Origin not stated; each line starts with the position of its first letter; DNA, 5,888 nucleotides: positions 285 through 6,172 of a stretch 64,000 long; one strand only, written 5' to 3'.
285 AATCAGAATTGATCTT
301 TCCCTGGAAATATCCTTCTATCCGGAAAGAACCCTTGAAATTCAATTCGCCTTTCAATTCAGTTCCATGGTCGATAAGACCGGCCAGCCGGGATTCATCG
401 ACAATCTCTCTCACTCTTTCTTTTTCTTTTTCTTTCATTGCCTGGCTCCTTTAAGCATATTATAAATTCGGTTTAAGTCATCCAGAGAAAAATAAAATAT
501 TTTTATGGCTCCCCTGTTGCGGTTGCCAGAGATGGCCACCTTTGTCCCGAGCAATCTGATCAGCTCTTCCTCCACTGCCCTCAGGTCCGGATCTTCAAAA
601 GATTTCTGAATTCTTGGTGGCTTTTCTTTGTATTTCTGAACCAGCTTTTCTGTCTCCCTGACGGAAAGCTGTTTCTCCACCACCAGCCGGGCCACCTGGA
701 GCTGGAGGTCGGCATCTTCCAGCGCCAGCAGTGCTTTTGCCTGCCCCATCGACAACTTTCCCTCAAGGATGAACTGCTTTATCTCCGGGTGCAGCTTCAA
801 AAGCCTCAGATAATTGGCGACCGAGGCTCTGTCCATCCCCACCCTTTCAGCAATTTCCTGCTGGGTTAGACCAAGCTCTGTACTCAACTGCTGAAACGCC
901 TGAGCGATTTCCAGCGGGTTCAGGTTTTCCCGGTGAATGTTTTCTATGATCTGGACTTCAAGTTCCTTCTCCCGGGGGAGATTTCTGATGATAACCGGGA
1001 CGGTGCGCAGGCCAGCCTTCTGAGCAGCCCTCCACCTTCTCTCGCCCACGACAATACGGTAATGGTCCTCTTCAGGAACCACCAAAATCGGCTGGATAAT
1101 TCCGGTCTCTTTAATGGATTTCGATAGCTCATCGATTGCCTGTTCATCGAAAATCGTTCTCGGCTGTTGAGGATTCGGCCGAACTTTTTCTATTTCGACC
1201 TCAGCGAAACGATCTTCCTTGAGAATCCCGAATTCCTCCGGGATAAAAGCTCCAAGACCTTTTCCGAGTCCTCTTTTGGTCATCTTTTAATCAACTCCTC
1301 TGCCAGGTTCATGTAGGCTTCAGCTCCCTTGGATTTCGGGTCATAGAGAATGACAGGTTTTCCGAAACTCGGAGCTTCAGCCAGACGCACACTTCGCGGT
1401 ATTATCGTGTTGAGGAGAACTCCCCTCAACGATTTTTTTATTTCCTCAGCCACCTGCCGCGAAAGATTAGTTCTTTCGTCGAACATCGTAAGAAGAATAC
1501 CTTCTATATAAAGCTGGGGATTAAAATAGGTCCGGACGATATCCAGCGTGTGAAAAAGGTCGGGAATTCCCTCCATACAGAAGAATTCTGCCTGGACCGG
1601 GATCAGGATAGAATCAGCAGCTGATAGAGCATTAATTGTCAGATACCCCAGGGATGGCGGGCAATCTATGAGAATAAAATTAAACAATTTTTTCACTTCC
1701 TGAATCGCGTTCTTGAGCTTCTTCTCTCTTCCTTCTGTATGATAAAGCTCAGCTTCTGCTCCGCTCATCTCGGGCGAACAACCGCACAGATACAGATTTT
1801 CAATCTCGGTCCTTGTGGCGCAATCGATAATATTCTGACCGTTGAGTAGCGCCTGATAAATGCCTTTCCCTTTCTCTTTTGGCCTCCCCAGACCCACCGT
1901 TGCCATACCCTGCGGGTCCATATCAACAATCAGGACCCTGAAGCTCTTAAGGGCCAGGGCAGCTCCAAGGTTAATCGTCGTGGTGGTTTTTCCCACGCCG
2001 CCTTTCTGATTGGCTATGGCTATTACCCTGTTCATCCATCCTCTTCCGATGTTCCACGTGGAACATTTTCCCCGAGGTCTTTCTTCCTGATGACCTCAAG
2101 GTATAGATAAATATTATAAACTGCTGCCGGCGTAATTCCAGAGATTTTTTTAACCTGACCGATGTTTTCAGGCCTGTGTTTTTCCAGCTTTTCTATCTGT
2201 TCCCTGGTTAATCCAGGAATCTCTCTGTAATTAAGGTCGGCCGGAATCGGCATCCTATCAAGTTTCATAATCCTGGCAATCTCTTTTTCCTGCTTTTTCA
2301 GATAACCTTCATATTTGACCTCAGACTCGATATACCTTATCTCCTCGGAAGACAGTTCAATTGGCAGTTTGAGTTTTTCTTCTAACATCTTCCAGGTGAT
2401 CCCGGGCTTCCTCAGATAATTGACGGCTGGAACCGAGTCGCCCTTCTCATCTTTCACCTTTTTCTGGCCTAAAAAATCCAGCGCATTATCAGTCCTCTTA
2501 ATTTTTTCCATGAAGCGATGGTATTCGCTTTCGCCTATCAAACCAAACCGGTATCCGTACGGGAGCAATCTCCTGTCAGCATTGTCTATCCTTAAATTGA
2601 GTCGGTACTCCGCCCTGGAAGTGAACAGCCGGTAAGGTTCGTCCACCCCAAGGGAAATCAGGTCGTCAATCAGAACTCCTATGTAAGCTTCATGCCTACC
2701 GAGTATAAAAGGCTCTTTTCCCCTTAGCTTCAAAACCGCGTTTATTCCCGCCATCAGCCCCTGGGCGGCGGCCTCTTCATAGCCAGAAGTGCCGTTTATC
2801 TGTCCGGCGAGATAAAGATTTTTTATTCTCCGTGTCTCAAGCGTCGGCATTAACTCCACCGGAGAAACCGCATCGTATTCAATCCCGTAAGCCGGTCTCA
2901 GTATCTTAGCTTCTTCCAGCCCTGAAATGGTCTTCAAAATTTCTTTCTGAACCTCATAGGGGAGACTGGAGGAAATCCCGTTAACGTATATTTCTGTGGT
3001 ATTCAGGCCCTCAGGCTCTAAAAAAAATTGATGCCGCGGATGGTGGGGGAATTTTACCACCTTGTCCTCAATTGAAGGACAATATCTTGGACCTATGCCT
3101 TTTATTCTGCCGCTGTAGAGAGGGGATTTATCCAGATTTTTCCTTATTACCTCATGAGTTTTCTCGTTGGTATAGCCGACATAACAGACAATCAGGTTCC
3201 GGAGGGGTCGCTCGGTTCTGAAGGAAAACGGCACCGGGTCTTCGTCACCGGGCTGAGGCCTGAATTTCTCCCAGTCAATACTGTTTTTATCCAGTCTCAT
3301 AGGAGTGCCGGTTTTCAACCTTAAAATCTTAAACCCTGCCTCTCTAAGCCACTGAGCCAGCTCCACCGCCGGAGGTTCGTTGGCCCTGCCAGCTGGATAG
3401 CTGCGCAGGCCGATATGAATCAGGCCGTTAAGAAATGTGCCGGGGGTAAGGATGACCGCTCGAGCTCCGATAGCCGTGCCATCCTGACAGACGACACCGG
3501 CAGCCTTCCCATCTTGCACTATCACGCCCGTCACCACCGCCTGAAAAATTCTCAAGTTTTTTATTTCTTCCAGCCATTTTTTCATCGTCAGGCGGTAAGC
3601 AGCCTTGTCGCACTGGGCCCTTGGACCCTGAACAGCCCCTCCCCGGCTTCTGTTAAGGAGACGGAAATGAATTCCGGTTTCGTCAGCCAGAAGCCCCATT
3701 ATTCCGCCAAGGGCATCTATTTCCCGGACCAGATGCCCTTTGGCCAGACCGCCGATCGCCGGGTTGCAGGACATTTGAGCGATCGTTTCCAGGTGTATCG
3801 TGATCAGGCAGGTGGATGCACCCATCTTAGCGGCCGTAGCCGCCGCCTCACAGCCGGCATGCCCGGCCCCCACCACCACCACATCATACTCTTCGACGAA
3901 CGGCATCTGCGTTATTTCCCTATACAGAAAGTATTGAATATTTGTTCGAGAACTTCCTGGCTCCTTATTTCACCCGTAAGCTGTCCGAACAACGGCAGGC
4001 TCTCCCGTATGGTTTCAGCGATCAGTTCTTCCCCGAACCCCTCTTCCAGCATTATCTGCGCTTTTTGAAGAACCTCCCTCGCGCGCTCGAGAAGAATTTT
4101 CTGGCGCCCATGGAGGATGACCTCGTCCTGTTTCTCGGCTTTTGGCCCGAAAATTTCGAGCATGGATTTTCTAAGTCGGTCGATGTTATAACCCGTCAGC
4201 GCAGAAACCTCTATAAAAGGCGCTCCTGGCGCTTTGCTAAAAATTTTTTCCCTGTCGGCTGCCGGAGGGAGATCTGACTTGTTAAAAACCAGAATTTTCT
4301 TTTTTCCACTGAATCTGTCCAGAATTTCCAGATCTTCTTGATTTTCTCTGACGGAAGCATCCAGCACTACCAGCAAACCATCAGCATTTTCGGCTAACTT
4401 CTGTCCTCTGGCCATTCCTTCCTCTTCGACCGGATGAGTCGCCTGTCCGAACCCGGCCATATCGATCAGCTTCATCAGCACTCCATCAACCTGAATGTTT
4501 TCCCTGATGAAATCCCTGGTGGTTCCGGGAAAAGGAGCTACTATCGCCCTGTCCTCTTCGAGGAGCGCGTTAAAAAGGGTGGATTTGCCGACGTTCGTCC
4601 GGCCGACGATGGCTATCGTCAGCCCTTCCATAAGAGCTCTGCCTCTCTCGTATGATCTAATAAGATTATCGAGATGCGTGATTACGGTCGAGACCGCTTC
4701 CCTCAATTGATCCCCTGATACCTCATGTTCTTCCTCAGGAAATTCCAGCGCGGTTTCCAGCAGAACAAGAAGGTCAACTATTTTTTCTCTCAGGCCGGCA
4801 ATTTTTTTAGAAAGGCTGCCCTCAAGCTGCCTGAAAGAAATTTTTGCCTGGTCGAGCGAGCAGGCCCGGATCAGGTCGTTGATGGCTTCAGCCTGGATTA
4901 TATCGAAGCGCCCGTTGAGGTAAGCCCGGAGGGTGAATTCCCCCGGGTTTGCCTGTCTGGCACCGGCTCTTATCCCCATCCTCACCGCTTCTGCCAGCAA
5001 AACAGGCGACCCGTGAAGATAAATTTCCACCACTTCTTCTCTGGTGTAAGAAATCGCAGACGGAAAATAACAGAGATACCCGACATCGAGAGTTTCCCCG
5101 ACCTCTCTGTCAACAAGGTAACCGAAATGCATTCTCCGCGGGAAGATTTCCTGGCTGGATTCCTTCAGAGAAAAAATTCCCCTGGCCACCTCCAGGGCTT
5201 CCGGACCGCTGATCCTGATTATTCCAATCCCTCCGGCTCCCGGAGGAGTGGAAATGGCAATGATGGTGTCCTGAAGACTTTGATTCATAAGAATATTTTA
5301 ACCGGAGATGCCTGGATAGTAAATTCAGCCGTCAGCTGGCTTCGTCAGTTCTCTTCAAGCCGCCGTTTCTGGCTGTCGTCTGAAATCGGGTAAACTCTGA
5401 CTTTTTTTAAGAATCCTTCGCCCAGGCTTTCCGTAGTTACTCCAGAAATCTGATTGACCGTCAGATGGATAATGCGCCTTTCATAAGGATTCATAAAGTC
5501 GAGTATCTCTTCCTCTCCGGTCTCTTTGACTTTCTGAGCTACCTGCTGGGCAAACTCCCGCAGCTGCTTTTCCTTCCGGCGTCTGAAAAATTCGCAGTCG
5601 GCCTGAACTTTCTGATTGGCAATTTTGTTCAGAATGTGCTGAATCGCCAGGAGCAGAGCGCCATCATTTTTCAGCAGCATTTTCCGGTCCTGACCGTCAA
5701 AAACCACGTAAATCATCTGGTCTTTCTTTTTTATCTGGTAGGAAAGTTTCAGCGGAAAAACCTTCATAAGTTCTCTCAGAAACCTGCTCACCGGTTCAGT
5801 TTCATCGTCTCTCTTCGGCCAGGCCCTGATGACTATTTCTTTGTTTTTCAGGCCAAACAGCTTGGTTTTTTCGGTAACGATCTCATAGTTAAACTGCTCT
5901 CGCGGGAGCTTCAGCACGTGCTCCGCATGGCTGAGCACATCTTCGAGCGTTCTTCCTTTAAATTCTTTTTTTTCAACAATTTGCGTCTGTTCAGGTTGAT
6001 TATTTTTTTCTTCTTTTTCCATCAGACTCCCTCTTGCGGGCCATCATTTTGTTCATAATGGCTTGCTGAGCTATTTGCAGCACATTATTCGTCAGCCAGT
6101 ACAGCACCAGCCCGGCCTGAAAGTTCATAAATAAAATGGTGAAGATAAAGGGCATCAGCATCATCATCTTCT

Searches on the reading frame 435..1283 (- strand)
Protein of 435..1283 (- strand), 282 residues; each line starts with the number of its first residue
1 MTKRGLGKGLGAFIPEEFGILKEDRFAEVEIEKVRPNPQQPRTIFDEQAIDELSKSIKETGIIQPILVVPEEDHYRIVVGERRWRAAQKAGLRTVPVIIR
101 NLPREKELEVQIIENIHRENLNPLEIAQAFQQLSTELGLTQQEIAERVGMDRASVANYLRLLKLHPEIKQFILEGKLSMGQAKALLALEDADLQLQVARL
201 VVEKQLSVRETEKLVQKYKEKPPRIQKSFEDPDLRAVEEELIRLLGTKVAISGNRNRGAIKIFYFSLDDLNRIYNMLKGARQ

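Call 49: search_protein_families(library=pfam, proteins=[window:435-1283:-], max_evalue=0.00001)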
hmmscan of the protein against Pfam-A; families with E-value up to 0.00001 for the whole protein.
window:435-1283:- (282 aa): 3 families
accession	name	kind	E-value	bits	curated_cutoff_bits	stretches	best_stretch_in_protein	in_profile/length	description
PF17762.8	HTH_ParB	-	1.2e-36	125.4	22.6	1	119-219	1-101/102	ParB HTH domain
PF02195.25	ParB_N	-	2.6e-32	111.2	26.3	1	26-117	3-95/95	ParB N-terminal domain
PF23552.2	ParB_C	-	1.4e-10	40.9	23.8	1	231-278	2-50/50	ParB dimerisation domain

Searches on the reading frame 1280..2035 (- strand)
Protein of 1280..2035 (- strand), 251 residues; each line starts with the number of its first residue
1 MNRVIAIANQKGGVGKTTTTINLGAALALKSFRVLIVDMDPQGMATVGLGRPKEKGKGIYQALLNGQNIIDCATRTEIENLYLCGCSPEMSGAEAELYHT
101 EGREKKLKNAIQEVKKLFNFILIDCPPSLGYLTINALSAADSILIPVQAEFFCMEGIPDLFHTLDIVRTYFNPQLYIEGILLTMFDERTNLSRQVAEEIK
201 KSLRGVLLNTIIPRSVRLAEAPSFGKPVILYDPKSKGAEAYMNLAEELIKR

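Call 49: search_protein_families(library=pfam, proteins=[window:1280-2035:-], max_evalue=0.00001)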
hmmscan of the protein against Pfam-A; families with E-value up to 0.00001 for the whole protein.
window:1280-2035:- (251 aa): 6 families
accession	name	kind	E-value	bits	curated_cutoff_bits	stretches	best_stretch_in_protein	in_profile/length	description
PF13614.12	AAA_31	-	9.9e-57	192.2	27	1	3-176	2-176/177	AAA domain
PF01656.29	CbiA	-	2.2e-26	92.7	25.4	1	5-228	1-125/125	CobQ/CobB/MinD/ParA nucleotide binding domain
PF06564.18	CBP_BcsQ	-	1.1e-17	64.8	21.3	1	4-246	3-231/234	Cellulose biosynthesis protein BcsQ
PF09140.17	MipZ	-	1e-12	48.4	20.7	0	3-41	1-39/262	ATPase MipZ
PF10609.15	ParA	-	1.2e-11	45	27.1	1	2-135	3-129/246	NUBPL iron-transfer P-loop NTPase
PF00142.24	Fer4_NifH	-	2.7e-07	30.8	25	0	10-46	7-43/271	4Fe-4S iron sulfur cluster binding proteins, NifH/frxC family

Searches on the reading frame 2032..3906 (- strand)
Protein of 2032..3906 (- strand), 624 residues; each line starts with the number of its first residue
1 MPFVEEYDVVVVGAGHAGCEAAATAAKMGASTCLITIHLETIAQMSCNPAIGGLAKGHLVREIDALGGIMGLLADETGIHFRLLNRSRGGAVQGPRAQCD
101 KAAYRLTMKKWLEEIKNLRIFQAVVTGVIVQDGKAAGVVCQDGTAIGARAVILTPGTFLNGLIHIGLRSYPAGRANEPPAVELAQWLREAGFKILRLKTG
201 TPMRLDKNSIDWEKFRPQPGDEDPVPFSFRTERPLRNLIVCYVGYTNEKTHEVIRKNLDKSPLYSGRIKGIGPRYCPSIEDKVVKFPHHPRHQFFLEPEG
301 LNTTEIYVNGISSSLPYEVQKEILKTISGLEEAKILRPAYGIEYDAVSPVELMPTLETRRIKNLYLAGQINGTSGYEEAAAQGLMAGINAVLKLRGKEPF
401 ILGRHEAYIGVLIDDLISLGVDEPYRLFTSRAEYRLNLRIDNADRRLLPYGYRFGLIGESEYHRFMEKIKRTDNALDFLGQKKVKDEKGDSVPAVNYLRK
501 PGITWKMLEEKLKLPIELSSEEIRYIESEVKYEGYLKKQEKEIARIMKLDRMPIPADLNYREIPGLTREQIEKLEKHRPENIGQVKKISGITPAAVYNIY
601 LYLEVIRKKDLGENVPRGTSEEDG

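Call 49: search_protein_families(library=pfam, proteins=[window:2032-3906:-], max_evalue=0.00001)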
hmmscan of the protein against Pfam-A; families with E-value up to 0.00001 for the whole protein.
window:2032-3906:- (624 aa): 4 families
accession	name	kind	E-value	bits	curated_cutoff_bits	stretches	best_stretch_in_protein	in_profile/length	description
PF01134.28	GIDA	-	3.2e-164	547.1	22.1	1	8-398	1-391/391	Glucose inhibited division protein A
PF13932.14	SAM_GIDA_C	-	1.3e-18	67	27.1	1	545-598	2-55/57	tRNA modifying enzyme MnmG/GidA C-terminal helical bundle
PF21680.2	GIDA_C_1st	-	3.3e-10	41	24.7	1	460-540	2-96/96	tRNA modifying enzyme MnmG/GidA C-terminal helical domain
PF12831.13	FAD_oxidored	-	3e-09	37.1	27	1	8-152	1-141/416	FAD dependent oxidoreductase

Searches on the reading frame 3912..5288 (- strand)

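Call 49: search_protein_families(library=pfam, proteins=[window:3912-5288:-], max_evalue=0.00001)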
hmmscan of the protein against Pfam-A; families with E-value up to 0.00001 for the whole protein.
window:3912-5288:- (458 aa): 5 families
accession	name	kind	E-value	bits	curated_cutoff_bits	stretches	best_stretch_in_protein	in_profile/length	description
PF12631.12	MnmE_helical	-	2.1e-48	165.7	40.1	1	131-455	2-211/211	MnmE helical domain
PF10396.14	TrmE_N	-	1.4e-35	122.5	29.8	1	8-127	1-117/117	GTP-binding protein TrmE N-terminus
PF01926.29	MMR_HSR1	-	9.4e-26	90.6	21.9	1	224-337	1-113/113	50S ribosome-binding GTPase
PF02421.24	FeoB_N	-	1.6e-14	54.1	27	1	224-375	2-155/156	Ferrous iron transport protein B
PF03193.22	RsgA_GTPase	-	2.2e-08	34.6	30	0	136-247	23-131/174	RsgA GTPase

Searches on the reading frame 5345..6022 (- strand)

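Call 49: search_protein_families(library=pfam, proteins=[window:5345-6022:-], max_evalue=0.00001)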
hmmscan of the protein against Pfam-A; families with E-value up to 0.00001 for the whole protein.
window:5345-6022:- (225 aa): 2 families
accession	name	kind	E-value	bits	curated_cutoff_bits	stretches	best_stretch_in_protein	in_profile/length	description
PF01424.28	R3H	-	2.7e-13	50.2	26.8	1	153-212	2-60/60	R3H domain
PF14804.11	Jag_N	-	4.4e-09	37.1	25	1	21-68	1-49/50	Jag N-terminus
